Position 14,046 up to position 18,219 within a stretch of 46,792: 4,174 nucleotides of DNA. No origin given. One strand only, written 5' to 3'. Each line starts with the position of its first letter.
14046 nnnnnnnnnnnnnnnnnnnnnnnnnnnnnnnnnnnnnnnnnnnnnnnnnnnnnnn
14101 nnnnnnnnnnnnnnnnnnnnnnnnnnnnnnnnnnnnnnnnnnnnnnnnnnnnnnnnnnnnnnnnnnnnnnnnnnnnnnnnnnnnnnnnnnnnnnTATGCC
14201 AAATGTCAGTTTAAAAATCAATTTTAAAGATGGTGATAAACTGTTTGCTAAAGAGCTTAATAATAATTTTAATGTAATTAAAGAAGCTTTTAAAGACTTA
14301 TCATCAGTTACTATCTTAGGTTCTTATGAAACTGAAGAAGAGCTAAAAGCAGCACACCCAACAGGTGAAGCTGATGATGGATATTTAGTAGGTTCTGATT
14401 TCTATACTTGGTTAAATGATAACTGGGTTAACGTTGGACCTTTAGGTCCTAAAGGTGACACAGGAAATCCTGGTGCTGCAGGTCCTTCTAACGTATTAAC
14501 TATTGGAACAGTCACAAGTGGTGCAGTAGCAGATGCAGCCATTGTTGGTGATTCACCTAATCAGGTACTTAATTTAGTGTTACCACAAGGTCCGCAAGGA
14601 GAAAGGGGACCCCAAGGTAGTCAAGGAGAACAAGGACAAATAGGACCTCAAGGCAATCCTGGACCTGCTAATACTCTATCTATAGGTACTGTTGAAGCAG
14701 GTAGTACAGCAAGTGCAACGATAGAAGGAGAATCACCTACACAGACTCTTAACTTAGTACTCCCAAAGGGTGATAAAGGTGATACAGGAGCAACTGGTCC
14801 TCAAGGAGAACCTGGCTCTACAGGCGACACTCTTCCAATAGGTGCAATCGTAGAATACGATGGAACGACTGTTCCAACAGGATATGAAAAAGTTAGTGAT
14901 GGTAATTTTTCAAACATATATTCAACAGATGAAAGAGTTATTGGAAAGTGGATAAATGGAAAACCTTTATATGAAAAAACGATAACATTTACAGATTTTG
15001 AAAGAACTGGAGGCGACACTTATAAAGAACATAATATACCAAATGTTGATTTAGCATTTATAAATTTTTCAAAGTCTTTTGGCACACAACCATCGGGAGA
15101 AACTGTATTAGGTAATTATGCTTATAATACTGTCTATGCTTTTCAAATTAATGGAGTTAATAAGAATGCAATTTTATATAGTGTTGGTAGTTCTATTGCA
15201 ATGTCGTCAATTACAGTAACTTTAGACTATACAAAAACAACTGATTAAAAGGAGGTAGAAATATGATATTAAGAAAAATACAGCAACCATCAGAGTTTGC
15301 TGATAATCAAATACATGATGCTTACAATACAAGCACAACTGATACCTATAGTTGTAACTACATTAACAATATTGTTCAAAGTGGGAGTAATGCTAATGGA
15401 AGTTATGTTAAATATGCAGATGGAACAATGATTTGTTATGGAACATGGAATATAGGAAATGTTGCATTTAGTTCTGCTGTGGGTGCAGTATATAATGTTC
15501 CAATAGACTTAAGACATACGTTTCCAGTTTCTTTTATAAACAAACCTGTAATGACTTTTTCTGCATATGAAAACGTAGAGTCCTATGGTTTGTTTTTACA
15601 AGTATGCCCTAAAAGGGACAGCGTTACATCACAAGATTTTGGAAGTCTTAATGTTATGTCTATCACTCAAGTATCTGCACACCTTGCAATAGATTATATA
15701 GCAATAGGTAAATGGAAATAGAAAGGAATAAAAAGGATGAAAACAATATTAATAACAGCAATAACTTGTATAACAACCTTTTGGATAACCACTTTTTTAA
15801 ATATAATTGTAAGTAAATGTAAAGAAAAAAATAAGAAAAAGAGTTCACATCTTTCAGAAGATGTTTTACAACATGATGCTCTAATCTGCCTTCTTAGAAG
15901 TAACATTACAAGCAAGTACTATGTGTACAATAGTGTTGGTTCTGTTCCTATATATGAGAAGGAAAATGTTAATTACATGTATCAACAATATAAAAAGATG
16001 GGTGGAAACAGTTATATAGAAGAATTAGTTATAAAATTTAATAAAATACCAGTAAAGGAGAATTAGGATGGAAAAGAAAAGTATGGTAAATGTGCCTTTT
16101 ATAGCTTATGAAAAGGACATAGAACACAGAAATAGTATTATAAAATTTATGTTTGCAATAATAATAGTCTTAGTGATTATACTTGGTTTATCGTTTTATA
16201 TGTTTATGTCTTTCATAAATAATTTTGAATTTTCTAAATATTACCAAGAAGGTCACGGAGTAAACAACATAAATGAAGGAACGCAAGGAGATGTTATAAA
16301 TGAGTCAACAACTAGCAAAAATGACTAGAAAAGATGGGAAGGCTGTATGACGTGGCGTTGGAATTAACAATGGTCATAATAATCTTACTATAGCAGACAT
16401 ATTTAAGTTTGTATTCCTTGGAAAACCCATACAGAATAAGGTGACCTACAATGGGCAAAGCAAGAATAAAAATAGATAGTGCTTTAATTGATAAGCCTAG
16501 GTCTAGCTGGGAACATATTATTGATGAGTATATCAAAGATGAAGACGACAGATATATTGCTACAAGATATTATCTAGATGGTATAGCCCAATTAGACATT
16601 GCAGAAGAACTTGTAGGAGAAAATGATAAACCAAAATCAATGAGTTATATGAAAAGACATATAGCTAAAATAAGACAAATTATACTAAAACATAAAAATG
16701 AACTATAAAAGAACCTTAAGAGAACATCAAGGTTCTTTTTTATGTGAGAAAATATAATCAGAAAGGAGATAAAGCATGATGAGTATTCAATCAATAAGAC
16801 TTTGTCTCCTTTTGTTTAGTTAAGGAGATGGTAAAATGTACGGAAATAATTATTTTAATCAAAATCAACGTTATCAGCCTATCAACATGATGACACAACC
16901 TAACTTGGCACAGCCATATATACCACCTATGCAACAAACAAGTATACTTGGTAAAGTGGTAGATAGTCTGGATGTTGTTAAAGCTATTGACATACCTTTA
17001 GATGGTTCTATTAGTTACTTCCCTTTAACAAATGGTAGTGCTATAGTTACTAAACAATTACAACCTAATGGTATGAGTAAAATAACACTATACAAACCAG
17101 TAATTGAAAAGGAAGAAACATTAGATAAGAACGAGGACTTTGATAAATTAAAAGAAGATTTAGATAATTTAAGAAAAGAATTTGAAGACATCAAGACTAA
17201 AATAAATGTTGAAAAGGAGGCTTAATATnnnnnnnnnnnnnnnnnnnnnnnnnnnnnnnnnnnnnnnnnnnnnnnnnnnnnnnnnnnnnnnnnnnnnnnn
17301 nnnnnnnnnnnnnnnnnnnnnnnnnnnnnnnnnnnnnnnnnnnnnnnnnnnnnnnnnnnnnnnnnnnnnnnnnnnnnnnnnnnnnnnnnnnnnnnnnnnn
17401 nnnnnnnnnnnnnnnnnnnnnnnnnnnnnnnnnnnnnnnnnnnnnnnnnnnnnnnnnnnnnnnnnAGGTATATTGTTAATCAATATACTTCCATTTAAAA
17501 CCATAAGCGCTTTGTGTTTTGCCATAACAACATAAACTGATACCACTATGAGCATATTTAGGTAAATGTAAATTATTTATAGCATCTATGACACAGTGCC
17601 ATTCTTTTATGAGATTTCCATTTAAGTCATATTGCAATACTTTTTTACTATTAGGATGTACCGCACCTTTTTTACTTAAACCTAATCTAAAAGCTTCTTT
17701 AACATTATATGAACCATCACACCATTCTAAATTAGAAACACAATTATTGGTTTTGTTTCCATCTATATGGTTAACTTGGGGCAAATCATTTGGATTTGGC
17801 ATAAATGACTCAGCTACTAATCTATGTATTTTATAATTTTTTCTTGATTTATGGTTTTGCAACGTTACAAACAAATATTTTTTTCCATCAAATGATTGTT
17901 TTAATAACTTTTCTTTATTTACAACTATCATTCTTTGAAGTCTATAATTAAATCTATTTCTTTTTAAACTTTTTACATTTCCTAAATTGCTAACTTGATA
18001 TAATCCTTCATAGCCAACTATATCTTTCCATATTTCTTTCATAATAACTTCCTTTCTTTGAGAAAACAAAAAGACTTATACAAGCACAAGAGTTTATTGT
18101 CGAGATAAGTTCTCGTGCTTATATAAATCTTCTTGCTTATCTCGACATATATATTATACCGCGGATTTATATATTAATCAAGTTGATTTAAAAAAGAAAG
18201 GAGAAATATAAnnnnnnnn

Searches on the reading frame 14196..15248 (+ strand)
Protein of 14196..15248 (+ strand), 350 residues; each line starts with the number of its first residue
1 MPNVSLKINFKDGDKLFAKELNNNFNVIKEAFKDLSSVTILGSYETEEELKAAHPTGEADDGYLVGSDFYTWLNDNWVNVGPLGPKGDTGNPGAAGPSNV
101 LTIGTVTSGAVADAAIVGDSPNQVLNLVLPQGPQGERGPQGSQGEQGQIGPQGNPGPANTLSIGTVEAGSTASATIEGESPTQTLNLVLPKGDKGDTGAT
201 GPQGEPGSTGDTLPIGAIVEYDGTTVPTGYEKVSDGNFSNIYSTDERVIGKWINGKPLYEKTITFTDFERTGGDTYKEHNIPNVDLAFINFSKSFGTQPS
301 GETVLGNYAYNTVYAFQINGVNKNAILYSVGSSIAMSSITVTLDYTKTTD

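Call 26: search_protein_families(library=phrogs, proteins=[window:14196-15248:+], max_evalue=0.00001)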
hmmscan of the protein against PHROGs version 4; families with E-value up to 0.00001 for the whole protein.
window:14196-15248:+ (350 aa): 18 families
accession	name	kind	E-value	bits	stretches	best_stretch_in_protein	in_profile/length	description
phrog_21962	-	tail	1.4e-28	101.1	2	147-228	33-118/321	tail protein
phrog_32311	-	unknown function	4.5e-23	82.9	2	135-209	199-276/577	-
phrog_3904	-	tail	8.3e-22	78.3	2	37-97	812-873/1086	tail fiber protein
phrog_21765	-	unknown function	4.4e-18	66.5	1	32-136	130-223/422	-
phrog_4120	-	tail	3e-13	50.5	2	67-142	97-171/360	minor tail protein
phrog_1658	-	unknown function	9.2e-10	39.7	0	84-170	46-114/239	-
phrog_819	-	tail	1.6e-09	37.6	1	81-233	478-611/1024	tail protein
phrog_15437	-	tail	2e-09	37.6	0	76-154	268-342/656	tail fiber protein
phrog_1806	-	tail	1.1e-08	35.7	1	108-229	84-221/276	collagen like minor tail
phrog_5073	-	tail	2e-08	34.7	1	80-328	284-485/519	tail fiber protein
phrog_4440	-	tail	3.1e-07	30.9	0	132-222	241-319/410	tail fiber protein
phrog_366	-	tail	3.4e-07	31.1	0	131-230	305-388/474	tail fiber protein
phrog_34255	-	unknown function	7e-07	28.4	1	80-230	284-435/1044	-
phrog_10972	-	tail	1e-06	29.5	0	190-218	164-192/343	tail fiber protein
phrog_6320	-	tail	1.1e-06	28.8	0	81-214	152-259/745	tail fiber protein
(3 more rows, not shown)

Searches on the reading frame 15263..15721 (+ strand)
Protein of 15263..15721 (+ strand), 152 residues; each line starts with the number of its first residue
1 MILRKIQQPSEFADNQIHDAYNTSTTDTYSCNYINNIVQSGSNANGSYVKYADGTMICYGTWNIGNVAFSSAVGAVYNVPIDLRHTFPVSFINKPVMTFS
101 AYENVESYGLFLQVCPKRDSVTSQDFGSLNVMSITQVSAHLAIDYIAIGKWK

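Call 11: search_protein_families(library=phrogs, proteins=[window:15263-15721:+], max_evalue=0.01)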
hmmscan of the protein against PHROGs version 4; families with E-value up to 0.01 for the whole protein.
window:15263-15721:+ (152 aa): 5 families
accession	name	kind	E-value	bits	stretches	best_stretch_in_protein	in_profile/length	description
phrog_2712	-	tail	3.2e-21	76.4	1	33-152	586-699/700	tail fiber protein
phrog_14458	-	tail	2.4e-07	31.3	1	36-97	165-217/281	tail fiber protein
phrog_14824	-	unknown function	9.2e-05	21.8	1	34-73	619-655/719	-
phrog_2915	-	tail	0.00019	21.4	1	17-152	479-599/599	tail fiber protein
phrog_7697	-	tail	0.0014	18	1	23-106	960-1038/1090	tail fiber protein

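Call 12: search_protein_families(library=pfam, proteins=[window:15263-15721:+], max_evalue=0.1)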
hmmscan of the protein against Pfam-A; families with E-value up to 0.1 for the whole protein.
window:15263-15721:+ (152 aa): 0 families

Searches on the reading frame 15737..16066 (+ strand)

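Call 11: search_protein_families(library=phrogs, proteins=[window:15737-16066:+], max_evalue=0.01)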
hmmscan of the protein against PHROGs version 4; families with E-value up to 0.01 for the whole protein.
window:15737-16066:+ (109 aa): 3 families
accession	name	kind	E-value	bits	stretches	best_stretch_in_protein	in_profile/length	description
phrog_4105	-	unknown function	8.6e-18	65.5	1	17-108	7-100/103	-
phrog_4257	-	unknown function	3.5e-08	34.8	1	25-109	58-136/138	-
phrog_13632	-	unknown function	0.0017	19.8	1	73-98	85-110/119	-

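Call 12: search_protein_families(library=pfam, proteins=[window:15737-16066:+], max_evalue=0.1)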
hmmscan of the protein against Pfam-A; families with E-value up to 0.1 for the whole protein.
window:15737-16066:+ (109 aa): 2 families
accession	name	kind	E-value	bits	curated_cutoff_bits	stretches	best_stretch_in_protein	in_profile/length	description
PF18469.7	PH_18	-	0.03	14.8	26.6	1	70-108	65-104/140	Pleckstrin homology domain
PF15347.11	PAG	-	0.064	12.8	27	1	2-42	14-52/428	Phosphoprotein associated with glycosphingolipid-enriched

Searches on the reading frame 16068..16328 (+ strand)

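Call 11: search_protein_families(library=phrogs, proteins=[window:16068-16328:+], max_evalue=0.01)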
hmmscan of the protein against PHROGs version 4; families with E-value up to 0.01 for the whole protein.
window:16068-16328:+ (86 aa): 1 family
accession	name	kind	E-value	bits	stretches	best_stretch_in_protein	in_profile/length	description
phrog_27707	-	unknown function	0.0016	19.7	1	23-50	11-39/65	-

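Call 12: search_protein_families(library=pfam, proteins=[window:16068-16328:+], max_evalue=0.1)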
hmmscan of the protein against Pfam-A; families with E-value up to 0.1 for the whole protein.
window:16068-16328:+ (86 aa): 6 families
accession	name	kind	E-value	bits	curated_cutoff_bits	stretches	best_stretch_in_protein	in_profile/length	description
PF03821.22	Mtp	-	0.00076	19.6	25.2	1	2-67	135-199/229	Golgi 4-transmembrane spanning transporter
PF13786.12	DUF4179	-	0.0038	18.1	30.1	1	20-84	2-70/94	Domain of unknown function (DUF4179)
PF17608.7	DUF5504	-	0.0075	16.9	27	1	7-59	18-71/127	Family of unknown function (DUF5504)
PF04530.17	Viral_Beta_CD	-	0.028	15.2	23.4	1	27-66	52-94/123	Viral Beta C/D like family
PF05434.16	Tmemb_9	-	0.028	14.7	28.6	1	19-72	43-95/145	TMEM9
PF11337.13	DUF3139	-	0.037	15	27.3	1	29-62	4-37/83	Protein of unknown function (DUF3139)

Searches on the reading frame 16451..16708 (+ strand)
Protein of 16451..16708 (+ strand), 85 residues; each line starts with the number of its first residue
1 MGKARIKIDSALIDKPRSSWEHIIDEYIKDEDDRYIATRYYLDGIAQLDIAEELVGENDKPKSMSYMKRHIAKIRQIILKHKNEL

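Call 11: search_protein_families(library=phrogs, proteins=[window:16451-16708:+], max_evalue=0.01)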
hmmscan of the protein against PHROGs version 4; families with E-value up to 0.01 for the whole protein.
window:16451-16708:+ (85 aa): 1 family
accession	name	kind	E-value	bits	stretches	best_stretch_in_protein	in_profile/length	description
phrog_30014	-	unknown function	0.0063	17.6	1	23-51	50-77/114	-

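Call 12: search_protein_families(library=pfam, proteins=[window:16451-16708:+], max_evalue=0.1)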
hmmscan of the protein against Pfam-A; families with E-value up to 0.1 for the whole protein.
window:16451-16708:+ (85 aa): 0 families

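Call 80: find_homologous_proteins(query=window:16451-16705:+)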
Query window:16451-16705:+ (85 aa): 80 proteins with E <= 0.001 among 80 candidates.
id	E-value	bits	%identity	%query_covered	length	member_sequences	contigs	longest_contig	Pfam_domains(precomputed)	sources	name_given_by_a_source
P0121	1.5e-47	177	99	100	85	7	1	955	-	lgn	-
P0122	1.6e-44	167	92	100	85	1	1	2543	-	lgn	-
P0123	5.7e-44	165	91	100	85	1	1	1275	-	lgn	-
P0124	8.3e-44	165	91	100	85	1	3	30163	-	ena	-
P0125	2.0e-43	164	89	100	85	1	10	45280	-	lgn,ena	-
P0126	2.0e-43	164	91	100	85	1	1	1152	-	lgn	-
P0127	8.8e-43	161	91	100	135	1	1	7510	-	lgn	-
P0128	3.8e-42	159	87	100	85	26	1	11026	-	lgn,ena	-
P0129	3.1e-41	157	88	100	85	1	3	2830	-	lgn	-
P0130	4.7e-41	156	85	100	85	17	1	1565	-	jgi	jgi:hypothetical protein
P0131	1.9e-40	154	84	100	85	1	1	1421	-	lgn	-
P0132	7.7e-40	152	82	100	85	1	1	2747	-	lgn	-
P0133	2.7e-39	150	84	100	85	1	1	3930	-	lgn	-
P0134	2.8e-39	150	81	100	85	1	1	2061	-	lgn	-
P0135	3.0e-39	150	81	100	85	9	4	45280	-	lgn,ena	-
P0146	9.7e-37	142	81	100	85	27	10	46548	-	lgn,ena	-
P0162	8.3e-32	127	71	100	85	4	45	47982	-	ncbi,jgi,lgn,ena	jgi:hypothetical protein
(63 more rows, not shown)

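Call 85: search_solved_structures(query=A4, max_evalue=10)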
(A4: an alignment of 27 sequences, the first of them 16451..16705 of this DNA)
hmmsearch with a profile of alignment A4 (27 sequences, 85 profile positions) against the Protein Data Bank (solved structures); distinct sequences matched with E-value up to 10: 1.
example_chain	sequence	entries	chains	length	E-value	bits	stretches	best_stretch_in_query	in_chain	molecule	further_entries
7mcd_A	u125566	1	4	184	0.00031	23.8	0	65-85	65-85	AI-designed TIM-barrel F15C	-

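Call 87: find_encoding_contigs(protein=P0162, flank=3600, max_places=4)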
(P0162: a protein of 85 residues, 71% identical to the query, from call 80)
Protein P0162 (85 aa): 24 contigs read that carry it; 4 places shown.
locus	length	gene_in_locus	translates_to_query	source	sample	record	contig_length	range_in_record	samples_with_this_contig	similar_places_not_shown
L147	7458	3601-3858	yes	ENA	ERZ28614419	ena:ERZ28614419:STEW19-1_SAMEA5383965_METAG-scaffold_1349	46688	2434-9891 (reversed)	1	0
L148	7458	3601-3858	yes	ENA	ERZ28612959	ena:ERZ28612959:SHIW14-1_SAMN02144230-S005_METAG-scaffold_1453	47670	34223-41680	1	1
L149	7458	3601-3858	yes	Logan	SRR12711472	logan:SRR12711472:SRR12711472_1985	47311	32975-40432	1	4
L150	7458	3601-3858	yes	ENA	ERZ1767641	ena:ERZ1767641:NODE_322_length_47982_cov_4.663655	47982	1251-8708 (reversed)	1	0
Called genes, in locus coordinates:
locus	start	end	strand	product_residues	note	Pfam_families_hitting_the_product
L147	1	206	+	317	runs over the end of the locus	-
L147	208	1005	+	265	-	PF03382:DUF285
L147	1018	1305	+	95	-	-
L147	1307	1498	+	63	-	-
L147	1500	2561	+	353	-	PF01183:Glyco_hydro_25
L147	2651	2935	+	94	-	-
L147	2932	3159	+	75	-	-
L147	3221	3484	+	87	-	-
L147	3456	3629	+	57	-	-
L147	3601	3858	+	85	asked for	-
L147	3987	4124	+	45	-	-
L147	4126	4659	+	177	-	-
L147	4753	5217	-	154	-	PF07463:NUMOD4, PF13392:HNH_3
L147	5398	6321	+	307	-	-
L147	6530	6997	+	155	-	-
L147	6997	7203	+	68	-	-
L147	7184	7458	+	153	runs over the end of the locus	-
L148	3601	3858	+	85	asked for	-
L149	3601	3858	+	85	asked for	-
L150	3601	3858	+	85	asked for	-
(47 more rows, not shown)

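Call 88: find_encoding_contigs(protein=P0146, flank=3600, max_places=4)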
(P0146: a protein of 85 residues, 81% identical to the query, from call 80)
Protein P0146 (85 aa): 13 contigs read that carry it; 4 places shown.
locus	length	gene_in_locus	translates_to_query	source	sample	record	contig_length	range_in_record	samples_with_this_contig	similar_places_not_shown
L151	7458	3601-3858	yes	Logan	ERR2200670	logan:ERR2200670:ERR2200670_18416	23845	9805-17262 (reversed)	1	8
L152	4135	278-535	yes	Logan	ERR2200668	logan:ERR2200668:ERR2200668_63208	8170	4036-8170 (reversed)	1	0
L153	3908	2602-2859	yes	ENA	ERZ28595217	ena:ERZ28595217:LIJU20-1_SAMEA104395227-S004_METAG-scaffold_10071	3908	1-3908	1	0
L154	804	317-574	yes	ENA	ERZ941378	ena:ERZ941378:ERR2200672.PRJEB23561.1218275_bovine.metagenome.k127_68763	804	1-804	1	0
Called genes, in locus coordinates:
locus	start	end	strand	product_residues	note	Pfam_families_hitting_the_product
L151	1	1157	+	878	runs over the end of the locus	-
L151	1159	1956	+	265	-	-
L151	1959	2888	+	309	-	PF07484:Collar, PF21939:Gp10_C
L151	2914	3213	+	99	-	-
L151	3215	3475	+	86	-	-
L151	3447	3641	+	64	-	-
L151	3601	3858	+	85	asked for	-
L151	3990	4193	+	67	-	-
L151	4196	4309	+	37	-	-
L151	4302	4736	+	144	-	-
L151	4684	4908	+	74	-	-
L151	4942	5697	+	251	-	-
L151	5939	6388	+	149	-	-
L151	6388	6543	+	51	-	-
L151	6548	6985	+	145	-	-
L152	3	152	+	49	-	?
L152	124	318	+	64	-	-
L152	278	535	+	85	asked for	-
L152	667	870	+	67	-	-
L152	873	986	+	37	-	-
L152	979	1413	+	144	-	-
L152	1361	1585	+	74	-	-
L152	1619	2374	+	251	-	-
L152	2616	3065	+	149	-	-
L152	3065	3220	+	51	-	-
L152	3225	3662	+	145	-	-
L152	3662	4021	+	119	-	-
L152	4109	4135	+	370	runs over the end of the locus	-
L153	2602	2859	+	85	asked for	-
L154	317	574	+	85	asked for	-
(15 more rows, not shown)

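Call 89: predict_structure(alignment_id=A4)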
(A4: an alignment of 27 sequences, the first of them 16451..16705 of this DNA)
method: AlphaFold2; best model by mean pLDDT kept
length: 85 residues; sequences in the alignment: 27
mean_pLDDT: 85.3   pTM: 0.76
mean pLDDT of the five models: 85.3, 82.5, 82.2, 82.0, 81.5
residues with pLDDT >= 90: 52; 70-90: 20; 50-70: 8; < 50: 5
segments of 3 or more residues with pLDDT < 50: 1-5
pLDDT, mean of each block of 10 residues (from residue 1): 51 83 95 94 90 83 93 93 87
secondary structure, 60 per line:
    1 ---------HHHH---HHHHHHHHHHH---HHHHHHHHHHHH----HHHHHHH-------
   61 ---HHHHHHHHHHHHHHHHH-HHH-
elements in order: H10-13 H17-27 H31-42 H47-53 H64-80

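Call 93: fold_search(model_id=the predicted structure, library=pdb)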
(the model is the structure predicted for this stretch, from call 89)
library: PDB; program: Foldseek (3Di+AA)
matches with E <= 10: 80; with E <= 0.001: 0
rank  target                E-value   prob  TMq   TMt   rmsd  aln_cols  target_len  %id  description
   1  3hug_K                5.1e-01  0.57  0.45  0.52   5.4        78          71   17  Crystal structure of Mycobacterium tuberculosis anti-sigma factor RslA in complex with -35 promoter binding domain of  (released 2010-03-02)
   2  5clv_I                8.3e-01  0.90  0.58  0.76   2.2        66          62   14  Crystal Structure of KorA-operator DNA complex (KorA-OA) (released 2016-04-06)
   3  5clv_M                1.1e+00  0.84  0.55  0.70   2.3        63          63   14  Crystal Structure of KorA-operator DNA complex (KorA-OA) (released 2016-04-06)
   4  3hug_G                1.1e+00  0.63  0.51  0.57   4.6        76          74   18  Crystal structure of Mycobacterium tuberculosis anti-sigma factor RslA in complex with -35 promoter binding domain of  (released 2010-03-02)
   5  3hug_C                1.4e+00  0.38  0.45  0.49   4.6        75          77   17  Crystal structure of Mycobacterium tuberculosis anti-sigma factor RslA in complex with -35 promoter binding domain of  (released 2010-03-02)
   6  3hug_E                1.6e+00  0.33  0.45  0.51   4.6        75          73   17  Crystal structure of Mycobacterium tuberculosis anti-sigma factor RslA in complex with -35 promoter binding domain of  (released 2010-03-02)
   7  5fgm                  2.1e+00  0.80  0.65  0.82   1.7        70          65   13  Streptomyces coelicolor SigR region 4 (released 2016-03-02)
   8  2h27_A                2.1e+00  0.60  0.54  0.64   2.8        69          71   25  Crystal Structure of Escherichia coli SigmaE Region 4 Bound to its-35 Element DNA (released 2006-08-22)
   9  3vep_H                2.1e+00  0.60  0.57  0.67   6.2        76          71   12  Crystal structure of SigD4 in complex with its negative regulator RsdA (released 2013-02-13)
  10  3vfz_B                2.2e+00  0.35  0.46  0.57   4.1        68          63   10  Crystal structure of -35 promoter binding domain of SigD of Mycobacterium tuberculosis (released 2013-02-13)
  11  3hug_A                2.3e+00  0.41  0.51  0.54   4.6        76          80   18  Crystal structure of Mycobacterium tuberculosis anti-sigma factor RslA in complex with -35 promoter binding domain of  (released 2010-03-02)
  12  5clv_E                2.5e+00  0.63  0.59  0.74   2.2        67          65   13  Crystal Structure of KorA-operator DNA complex (KorA-OA) (released 2016-04-06)
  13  2h27_D                2.5e+00  0.60  0.56  0.67   2.4        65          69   25  Crystal Structure of Escherichia coli SigmaE Region 4 Bound to its-35 Element DNA (released 2006-08-22)
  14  3vep_D                2.5e+00  0.51  0.58  0.70   6.3        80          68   11  Crystal structure of SigD4 in complex with its negative regulator RsdA (released 2013-02-13)
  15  5clv_F                2.8e+00  0.57  0.58  0.74   2.2        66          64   14  Crystal Structure of KorA-operator DNA complex (KorA-OA) (released 2016-04-06)
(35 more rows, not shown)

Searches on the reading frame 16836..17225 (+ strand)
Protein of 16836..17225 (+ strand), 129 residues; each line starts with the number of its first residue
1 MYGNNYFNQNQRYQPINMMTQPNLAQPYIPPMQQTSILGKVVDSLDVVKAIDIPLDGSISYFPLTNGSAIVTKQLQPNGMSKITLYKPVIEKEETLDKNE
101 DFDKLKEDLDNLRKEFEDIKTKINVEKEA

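Call 11: search_protein_families(library=phrogs, proteins=[window:16836-17225:+], max_evalue=0.01)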
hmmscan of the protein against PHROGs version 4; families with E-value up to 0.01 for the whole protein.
window:16836-17225:+ (129 aa): 1 family
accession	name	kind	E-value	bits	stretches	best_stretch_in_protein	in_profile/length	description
phrog_21718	-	unknown function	1.4e-09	39.1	1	4-124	13-145/159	-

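Call 12: search_protein_families(library=pfam, proteins=[window:16836-17225:+], max_evalue=0.1)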
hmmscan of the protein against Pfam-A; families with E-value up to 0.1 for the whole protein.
window:16836-17225:+ (129 aa): 1 family
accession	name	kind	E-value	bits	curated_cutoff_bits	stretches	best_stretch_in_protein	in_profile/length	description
PF08663.15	HalX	-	0.099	13.5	23.2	0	93-119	28-54/68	HalX domain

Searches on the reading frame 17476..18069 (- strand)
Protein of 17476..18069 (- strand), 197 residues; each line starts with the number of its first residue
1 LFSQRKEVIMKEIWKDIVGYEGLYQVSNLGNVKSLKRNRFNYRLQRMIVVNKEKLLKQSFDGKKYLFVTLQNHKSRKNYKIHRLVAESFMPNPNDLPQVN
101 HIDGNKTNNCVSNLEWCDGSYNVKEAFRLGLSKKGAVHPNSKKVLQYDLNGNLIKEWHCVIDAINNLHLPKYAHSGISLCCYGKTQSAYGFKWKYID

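Call 11: search_protein_families(library=phrogs, proteins=[window:17476-18069:-], max_evalue=0.01)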
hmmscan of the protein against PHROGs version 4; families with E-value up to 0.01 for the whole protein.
window:17476-18069:- (197 aa): 13 families
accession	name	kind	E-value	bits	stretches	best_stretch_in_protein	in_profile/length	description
phrog_59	-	DNA, RNA and nucleotide metabolism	1.9e-48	166.9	1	6-189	132-275/423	HNH endonuclease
phrog_959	-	DNA, RNA and nucleotide metabolism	1.3e-36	126.4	1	9-143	3-123/138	HNH endonuclease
phrog_1492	-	DNA, RNA and nucleotide metabolism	1.4e-32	114.4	1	6-131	39-164/414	HNH endonuclease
phrog_37683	-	unknown function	4.5e-12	46.6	1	24-136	121-219/279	-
phrog_99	-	DNA, RNA and nucleotide metabolism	8.7e-11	43.1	1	40-122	135-201/383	HNH endonuclease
phrog_17657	-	DNA, RNA and nucleotide metabolism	2.9e-06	28.2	1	68-116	109-164/168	HNH endonuclease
phrog_30377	-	DNA, RNA and nucleotide metabolism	2.9e-05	25.2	1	81-143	12-73/82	HNH endonuclease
phrog_15471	-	DNA, RNA and nucleotide metabolism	8.6e-05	23.4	1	58-124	11-78/183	HNH endonuclease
phrog_7545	-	DNA, RNA and nucleotide metabolism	0.00044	21.5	1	37-116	50-123/160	HNH endonuclease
phrog_21800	-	unknown function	0.00073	20.4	1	12-32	2-22/63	-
phrog_14913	-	DNA, RNA and nucleotide metabolism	0.0014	19.7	1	96-118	58-80/149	HNH endonuclease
phrog_21964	-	DNA, RNA and nucleotide metabolism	0.0047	17.6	1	60-118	145-204/244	HNH endonuclease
phrog_4578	-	DNA, RNA and nucleotide metabolism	0.0097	16.8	0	92-123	25-56/130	HNH endonuclease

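Call 12: search_protein_families(library=pfam, proteins=[window:17476-18069:-], max_evalue=0.1)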
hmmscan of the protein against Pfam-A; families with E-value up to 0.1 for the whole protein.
window:17476-18069:- (197 aa): 4 families
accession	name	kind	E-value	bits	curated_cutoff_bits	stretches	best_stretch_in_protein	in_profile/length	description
PF07463.16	NUMOD4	-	6.9e-16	58.7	23.4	1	12-70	1-48/49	NUMOD4 motif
PF13392.12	HNH_3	-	4.6e-07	29.8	24.8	1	79-122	1-44/46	HNH endonuclease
PF07453.19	NUMOD1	-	0.0066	17.1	22.8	1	142-168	1-27/37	NUMOD1 domain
PF02206.23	WSN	-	0.018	15.3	21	1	68-114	19-65/66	Domain of unknown function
